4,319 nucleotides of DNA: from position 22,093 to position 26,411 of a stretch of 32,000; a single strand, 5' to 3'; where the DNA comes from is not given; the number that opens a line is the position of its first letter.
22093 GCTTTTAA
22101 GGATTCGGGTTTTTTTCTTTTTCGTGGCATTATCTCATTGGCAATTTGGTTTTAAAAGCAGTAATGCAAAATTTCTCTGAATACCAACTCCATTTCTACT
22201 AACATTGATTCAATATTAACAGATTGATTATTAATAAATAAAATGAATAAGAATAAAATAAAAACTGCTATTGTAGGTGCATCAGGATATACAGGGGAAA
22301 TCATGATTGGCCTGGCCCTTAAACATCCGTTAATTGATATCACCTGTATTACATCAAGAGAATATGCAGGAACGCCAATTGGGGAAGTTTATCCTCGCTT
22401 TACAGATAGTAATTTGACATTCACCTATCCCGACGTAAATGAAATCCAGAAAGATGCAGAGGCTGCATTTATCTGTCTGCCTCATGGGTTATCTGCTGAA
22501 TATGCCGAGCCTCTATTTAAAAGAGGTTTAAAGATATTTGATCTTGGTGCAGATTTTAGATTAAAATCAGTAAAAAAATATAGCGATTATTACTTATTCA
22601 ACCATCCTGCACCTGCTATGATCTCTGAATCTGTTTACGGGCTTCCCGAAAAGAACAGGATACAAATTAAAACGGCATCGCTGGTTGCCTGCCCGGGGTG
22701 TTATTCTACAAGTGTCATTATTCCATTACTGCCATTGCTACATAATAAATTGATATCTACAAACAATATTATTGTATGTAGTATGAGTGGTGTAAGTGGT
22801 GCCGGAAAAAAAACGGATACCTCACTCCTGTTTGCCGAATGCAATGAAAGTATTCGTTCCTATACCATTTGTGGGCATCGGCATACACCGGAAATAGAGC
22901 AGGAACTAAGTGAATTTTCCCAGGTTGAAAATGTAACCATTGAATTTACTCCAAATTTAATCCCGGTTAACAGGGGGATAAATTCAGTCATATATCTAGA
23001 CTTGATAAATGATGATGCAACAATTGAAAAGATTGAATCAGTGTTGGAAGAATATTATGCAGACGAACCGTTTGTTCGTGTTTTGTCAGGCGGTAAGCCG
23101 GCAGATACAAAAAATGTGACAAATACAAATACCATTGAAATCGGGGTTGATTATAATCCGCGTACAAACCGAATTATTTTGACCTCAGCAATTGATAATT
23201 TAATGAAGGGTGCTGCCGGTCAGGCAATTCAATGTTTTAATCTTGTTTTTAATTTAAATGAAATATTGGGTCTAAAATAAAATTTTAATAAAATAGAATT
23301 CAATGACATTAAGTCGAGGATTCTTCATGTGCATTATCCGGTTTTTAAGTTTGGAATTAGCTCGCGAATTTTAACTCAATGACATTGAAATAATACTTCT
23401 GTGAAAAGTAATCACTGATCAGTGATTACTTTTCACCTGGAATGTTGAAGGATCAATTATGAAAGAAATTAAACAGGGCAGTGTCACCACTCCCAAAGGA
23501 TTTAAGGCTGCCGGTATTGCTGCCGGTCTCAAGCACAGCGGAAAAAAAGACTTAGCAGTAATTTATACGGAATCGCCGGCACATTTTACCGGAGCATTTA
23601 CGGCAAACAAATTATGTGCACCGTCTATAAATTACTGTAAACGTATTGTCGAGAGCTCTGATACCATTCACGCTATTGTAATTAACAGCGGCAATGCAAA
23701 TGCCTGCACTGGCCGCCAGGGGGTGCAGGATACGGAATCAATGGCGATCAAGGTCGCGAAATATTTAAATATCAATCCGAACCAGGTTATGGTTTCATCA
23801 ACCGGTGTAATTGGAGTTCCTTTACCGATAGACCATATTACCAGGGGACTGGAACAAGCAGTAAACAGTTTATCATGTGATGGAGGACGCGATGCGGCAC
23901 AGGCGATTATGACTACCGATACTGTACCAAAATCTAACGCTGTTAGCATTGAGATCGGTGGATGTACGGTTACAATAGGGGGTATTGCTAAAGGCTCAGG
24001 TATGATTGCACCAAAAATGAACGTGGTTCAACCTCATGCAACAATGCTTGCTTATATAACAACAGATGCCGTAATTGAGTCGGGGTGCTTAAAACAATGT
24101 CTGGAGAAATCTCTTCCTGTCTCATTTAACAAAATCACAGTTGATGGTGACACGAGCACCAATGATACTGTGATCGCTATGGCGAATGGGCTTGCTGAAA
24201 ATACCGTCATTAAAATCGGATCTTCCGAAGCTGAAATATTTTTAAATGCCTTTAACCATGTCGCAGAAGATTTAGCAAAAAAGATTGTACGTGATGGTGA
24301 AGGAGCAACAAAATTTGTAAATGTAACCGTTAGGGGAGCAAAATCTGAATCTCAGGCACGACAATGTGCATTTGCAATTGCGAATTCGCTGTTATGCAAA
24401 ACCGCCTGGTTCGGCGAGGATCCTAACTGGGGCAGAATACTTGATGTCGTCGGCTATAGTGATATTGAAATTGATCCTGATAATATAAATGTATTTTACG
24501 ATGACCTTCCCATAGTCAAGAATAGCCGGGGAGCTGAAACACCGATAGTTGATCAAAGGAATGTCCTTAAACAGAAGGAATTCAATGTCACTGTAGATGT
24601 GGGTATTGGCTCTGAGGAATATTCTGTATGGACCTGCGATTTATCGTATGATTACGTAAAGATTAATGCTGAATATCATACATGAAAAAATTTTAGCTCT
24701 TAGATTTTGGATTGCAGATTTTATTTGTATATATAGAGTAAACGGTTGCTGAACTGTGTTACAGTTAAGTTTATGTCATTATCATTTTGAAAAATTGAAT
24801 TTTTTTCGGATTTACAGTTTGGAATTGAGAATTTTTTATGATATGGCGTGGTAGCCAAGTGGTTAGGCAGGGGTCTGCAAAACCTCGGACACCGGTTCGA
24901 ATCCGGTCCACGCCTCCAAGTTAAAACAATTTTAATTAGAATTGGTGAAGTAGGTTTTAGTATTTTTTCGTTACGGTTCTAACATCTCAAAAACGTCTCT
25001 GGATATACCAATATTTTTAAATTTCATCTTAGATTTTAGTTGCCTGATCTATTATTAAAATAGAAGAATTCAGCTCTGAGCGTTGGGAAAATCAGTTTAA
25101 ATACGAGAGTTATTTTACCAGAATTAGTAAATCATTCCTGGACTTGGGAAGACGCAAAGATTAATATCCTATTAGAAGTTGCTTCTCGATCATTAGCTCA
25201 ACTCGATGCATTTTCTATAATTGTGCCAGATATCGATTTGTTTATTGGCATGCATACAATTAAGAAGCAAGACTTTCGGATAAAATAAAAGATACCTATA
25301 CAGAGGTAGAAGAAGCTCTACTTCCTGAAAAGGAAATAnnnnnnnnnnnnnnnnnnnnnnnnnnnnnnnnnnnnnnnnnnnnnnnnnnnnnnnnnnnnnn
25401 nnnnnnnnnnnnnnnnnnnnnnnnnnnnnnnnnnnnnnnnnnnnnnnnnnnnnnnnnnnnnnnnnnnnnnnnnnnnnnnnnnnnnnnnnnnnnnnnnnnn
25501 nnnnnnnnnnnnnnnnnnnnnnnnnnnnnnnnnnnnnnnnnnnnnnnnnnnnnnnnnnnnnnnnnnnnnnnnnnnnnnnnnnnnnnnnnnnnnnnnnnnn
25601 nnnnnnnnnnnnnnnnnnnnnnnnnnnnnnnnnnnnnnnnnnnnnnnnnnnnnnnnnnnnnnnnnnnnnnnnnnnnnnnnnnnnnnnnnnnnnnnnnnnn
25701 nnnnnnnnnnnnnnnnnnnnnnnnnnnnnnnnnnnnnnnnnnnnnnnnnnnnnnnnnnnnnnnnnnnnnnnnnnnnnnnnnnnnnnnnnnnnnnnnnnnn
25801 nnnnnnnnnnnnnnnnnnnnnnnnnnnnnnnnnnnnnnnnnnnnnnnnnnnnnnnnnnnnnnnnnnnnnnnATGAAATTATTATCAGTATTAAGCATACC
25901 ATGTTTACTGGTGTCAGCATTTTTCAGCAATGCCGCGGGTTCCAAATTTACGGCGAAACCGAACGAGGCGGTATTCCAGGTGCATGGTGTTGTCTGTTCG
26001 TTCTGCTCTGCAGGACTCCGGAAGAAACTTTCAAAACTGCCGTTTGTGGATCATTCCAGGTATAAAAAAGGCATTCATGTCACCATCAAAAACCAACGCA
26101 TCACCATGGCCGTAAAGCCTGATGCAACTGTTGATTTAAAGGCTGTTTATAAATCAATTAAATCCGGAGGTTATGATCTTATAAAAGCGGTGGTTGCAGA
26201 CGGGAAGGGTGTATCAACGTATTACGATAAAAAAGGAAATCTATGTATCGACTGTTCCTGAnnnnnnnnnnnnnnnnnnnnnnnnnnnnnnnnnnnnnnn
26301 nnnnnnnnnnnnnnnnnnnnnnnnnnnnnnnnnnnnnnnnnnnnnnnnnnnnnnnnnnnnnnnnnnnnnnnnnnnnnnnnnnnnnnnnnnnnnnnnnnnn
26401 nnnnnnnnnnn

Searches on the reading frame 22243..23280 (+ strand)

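Call 43: search_protein_families(library=pfam, proteins=[window:22243-23280:+])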
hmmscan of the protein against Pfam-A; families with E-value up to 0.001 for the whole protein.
window:22243-23280:+ (345 aa): 3 families
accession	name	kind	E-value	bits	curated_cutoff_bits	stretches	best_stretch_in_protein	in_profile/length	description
PF22698.1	Semialdhyde_dhC_1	-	2.2e-54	184.2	27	1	153-319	1-165/165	Semialdehyde dehydrogenase, dimerisation domain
PF01118.30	Semialdhyde_dh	-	1.1e-24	87.6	26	1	7-145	1-121/121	Semialdehyde dehydrogenase, NAD binding domain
PF02774.23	Semialdhyde_dhC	-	6e-23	82.4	26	1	162-322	1-184/184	Semialdehyde dehydrogenase, dimerisation domain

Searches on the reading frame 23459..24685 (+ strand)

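Call 43: search_protein_families(library=pfam, proteins=[window:23459-24685:+])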
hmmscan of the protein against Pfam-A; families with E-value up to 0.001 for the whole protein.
window:23459-24685:+ (408 aa): 1 family
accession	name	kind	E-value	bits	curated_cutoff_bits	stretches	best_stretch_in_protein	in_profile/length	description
PF01960.23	ArgJ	-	1.2e-146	488.7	32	1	16-408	1-377/377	ArgJ family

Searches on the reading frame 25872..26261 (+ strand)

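Call 43: search_protein_families(library=pfam, proteins=[window:25872-26261:+])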
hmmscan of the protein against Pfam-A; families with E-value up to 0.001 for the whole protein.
window:25872-26261:+ (129 aa): 1 family
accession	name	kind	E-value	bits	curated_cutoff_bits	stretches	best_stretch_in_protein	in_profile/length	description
PF00403.32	HMA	-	9.3e-05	23.2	24.8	1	34-102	1-62/62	Heavy-metal-associated domain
